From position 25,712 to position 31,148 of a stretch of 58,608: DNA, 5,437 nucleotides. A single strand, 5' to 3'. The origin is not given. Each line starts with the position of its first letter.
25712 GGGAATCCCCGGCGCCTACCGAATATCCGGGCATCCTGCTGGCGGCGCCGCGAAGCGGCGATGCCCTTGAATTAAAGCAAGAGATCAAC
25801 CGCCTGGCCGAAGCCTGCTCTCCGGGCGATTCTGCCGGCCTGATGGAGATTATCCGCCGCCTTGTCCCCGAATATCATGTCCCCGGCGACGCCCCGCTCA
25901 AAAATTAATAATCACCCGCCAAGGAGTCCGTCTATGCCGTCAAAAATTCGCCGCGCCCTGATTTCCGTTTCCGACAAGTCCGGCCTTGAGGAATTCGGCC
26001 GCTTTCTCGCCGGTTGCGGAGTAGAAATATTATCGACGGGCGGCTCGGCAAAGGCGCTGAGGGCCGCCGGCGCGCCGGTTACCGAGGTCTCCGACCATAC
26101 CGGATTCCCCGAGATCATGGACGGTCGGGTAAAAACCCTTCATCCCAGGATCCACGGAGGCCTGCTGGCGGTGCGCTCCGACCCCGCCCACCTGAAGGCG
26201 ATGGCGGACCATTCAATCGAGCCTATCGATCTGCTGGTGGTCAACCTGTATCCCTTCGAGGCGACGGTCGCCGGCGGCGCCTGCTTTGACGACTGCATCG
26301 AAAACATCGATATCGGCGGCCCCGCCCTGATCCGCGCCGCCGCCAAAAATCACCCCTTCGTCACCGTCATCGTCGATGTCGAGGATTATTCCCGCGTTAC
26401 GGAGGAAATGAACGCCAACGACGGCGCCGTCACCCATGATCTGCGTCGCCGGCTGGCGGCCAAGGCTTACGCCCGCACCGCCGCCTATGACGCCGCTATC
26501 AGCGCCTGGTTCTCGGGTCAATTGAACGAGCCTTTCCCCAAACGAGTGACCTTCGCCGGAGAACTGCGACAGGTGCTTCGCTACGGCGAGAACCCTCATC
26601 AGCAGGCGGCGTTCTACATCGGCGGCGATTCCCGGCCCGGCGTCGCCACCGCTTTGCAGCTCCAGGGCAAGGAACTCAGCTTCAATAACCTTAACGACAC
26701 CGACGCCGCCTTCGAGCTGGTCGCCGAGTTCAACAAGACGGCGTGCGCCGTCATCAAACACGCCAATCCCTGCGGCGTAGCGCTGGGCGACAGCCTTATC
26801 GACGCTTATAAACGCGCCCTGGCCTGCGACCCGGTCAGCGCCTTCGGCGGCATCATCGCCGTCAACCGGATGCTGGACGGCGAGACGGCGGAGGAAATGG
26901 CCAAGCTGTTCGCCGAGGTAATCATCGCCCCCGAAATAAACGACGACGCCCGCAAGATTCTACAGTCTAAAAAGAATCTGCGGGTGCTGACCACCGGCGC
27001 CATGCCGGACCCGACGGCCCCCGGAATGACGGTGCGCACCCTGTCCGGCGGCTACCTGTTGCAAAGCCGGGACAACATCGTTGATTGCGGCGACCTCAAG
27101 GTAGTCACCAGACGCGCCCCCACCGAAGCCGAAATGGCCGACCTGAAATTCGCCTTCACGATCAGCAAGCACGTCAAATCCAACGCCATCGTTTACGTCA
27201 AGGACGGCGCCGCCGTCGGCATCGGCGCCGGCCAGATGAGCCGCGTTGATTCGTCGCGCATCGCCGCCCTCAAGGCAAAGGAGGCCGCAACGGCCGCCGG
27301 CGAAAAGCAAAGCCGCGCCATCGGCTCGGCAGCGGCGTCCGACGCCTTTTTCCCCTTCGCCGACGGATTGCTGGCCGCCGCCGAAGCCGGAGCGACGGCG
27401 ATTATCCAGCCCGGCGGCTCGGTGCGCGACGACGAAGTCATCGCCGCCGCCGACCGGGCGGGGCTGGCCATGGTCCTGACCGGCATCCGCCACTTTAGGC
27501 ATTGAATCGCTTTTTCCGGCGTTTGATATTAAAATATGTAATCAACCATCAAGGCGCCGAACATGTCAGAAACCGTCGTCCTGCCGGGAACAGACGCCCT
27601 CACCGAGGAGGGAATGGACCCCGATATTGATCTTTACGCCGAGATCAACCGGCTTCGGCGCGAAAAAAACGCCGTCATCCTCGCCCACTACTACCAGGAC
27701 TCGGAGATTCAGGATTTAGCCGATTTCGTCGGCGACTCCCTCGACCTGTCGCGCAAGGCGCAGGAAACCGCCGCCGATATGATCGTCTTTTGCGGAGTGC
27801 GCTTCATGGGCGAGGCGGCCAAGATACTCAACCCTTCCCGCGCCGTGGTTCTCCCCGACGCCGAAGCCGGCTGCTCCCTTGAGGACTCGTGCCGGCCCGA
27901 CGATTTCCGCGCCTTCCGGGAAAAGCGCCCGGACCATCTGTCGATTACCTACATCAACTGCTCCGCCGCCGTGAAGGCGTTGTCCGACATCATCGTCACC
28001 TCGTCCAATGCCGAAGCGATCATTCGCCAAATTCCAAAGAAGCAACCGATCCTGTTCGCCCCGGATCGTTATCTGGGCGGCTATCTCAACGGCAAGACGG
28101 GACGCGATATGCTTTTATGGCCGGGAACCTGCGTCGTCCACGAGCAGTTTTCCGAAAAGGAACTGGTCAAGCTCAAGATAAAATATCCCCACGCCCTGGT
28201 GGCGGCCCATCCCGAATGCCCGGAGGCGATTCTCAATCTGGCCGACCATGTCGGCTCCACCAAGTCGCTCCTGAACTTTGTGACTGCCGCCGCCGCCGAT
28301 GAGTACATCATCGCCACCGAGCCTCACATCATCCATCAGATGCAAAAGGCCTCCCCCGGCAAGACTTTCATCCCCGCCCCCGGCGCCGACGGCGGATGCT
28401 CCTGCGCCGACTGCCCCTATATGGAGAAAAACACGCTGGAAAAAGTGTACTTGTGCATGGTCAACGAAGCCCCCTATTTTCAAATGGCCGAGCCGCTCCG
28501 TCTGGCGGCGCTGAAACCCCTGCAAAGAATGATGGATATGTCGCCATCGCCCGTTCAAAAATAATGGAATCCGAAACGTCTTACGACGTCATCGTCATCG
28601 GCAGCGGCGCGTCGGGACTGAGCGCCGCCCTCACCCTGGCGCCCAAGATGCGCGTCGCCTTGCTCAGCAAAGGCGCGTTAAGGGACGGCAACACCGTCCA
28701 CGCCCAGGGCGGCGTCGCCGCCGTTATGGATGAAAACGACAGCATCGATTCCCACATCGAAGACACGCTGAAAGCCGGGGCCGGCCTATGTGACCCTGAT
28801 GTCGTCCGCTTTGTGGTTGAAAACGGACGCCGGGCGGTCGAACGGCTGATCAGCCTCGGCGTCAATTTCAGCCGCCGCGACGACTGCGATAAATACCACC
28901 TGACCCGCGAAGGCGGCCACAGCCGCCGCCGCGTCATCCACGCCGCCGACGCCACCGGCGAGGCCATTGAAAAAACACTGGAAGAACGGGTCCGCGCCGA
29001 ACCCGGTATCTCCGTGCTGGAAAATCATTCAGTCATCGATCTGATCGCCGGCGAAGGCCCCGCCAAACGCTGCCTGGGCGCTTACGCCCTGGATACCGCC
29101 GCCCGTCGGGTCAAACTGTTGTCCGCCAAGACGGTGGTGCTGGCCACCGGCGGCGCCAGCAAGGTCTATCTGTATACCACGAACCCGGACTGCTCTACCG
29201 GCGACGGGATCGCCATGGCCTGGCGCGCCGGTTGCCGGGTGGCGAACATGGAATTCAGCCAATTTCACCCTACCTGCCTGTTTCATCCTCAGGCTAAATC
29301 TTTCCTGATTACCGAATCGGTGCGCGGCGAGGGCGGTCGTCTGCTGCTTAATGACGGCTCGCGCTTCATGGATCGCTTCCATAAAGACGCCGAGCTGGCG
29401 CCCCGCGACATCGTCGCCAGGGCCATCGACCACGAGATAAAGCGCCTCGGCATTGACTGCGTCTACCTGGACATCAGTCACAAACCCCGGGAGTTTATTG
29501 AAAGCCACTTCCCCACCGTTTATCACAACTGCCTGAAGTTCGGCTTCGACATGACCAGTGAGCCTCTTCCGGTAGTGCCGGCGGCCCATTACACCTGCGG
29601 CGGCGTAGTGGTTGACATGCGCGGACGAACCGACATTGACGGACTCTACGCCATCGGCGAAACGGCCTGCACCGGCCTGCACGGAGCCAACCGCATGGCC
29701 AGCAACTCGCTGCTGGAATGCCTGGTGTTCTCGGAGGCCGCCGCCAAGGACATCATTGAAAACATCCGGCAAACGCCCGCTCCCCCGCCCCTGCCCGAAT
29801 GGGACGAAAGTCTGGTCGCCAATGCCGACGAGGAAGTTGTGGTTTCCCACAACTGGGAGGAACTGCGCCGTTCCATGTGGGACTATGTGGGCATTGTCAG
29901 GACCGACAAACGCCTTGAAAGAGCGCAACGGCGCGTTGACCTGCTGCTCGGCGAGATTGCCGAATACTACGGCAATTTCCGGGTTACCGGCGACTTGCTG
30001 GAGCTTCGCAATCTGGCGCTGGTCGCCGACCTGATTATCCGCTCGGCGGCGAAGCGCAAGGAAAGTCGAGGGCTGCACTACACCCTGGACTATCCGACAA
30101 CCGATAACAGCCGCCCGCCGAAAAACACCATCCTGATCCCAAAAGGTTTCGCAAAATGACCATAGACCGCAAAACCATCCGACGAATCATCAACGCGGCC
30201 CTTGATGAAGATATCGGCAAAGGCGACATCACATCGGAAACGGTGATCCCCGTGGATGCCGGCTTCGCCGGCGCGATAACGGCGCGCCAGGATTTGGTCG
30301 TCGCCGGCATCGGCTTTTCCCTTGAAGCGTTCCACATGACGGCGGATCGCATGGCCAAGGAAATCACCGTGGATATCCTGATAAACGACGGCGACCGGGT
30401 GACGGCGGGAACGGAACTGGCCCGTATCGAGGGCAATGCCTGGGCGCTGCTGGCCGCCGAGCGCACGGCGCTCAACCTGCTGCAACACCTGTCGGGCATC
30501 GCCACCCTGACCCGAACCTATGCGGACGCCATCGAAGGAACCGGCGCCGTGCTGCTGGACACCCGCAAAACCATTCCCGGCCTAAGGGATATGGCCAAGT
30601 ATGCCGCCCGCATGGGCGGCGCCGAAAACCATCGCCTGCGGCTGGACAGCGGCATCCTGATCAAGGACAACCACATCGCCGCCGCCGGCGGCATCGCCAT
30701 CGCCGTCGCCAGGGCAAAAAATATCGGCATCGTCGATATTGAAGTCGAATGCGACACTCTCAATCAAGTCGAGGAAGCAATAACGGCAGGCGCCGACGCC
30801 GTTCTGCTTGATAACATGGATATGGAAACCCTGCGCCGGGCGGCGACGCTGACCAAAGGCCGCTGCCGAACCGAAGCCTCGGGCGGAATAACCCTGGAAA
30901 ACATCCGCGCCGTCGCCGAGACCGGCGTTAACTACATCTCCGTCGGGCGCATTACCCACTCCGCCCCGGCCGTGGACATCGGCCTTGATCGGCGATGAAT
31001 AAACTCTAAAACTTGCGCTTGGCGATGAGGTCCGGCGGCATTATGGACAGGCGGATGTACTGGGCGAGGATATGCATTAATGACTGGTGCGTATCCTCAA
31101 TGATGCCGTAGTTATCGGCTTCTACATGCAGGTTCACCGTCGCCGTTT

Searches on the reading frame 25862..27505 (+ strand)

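Call 8: search_protein_families(library=pfam, proteins=[window:25862-27505:+], max_evalue=0.001)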
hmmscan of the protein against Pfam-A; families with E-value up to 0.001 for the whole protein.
window:25862-27505:+ (547 aa): 2 families
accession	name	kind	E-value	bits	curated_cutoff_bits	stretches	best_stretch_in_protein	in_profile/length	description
PF01808.24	AICARFT_IMPCHas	-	1.7e-125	419.1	25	1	160-469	1-309/311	AICARFT/IMPCHase bienzyme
PF02142.27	MGS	-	6.4e-20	71.5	24.1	1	42-154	2-93/94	MGS-like domain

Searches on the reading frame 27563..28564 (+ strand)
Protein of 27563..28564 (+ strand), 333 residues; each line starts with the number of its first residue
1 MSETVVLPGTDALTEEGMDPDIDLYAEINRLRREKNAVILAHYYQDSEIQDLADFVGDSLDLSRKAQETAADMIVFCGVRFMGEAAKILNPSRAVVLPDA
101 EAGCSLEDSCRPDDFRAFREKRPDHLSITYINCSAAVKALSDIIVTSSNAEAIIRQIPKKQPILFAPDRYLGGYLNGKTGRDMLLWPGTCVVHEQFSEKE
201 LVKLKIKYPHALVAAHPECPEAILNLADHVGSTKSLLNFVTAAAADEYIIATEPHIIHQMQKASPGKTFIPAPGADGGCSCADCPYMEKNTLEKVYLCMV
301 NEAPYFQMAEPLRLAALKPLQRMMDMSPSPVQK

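Call 8: search_protein_families(library=pfam, proteins=[window:27563-28564:+], max_evalue=0.001)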
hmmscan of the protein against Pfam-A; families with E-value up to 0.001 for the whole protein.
window:27563-28564:+ (333 aa): 1 family
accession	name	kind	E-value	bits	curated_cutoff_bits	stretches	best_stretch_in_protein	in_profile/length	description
PF02445.21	NadA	-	4.6e-113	377.7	27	1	27-324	2-294/295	Quinolinate synthetase A protein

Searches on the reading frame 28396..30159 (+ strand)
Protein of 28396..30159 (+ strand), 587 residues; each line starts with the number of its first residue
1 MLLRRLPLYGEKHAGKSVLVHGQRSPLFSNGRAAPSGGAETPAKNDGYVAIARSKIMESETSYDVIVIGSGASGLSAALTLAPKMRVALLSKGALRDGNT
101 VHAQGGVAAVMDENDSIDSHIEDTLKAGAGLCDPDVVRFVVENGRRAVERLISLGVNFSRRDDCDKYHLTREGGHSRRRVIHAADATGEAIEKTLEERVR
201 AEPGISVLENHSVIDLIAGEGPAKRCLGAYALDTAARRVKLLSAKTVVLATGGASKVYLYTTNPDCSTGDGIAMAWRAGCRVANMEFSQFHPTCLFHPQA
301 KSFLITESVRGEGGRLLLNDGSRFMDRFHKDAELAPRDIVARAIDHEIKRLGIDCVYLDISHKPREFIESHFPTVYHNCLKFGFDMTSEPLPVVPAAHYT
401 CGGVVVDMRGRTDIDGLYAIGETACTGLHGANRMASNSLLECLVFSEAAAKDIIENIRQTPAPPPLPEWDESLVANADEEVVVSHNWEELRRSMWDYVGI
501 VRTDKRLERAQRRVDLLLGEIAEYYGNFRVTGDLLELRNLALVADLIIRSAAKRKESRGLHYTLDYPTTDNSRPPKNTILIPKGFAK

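Call 8: search_protein_families(library=pfam, proteins=[window:28396-30159:+], max_evalue=0.001)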
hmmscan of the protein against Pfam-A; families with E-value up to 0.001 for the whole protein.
window:28396-30159:+ (587 aa): 6 families
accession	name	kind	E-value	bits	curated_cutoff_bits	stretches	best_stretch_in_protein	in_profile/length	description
PF00890.30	FAD_binding_2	-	6.4e-104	348.9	20.4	1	64-439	1-414/414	FAD binding domain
PF02910.25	Succ_DH_flav_C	-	6.7e-14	52.4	20.8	1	488-580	2-100/130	Fumarate reductase flavoprotein C-term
PF07992.20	Pyr_redox_2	-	8.2e-10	39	26.1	1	63-256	1-112/291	Pyridine nucleotide-disulphide oxidoreductase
PF01266.30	DAO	-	3.1e-08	34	27.9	1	64-244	1-169/353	FAD dependent oxidoreductase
PF03486.20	HI0933_like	-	1.6e-07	31.5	50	0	64-94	2-33/244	HI0933-like protein Rossmann domain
PF01946.23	Thi4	-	0.00057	19.6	26.2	0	61-92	16-49/235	Thi4 family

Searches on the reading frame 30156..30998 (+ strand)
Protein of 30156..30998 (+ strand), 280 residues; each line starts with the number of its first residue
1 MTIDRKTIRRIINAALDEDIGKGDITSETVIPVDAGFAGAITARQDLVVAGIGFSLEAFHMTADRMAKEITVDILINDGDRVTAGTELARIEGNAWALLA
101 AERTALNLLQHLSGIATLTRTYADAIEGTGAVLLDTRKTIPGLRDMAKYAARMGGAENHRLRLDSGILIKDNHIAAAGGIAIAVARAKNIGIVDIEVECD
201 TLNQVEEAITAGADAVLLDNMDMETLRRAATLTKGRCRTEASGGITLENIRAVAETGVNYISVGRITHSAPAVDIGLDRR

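Call 8: search_protein_families(library=pfam, proteins=[window:30156-30998:+], max_evalue=0.001)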
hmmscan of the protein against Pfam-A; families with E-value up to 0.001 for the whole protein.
window:30156-30998:+ (280 aa): 3 families
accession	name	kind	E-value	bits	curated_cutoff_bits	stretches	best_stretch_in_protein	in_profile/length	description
PF01729.25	QRPTase_C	-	1.7e-55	187.7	23.1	1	115-278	1-169/169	Quinolinate phosphoribosyl transferase, C-terminal domain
PF02749.22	QRPTase_N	-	9.6e-20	71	27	1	24-113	1-82/82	Quinolinate phosphoribosyl transferase, N-terminal domain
PF02581.23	TMP-TENI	-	0.0002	21.3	27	0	221-264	136-177/180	Thiamine monophosphate synthase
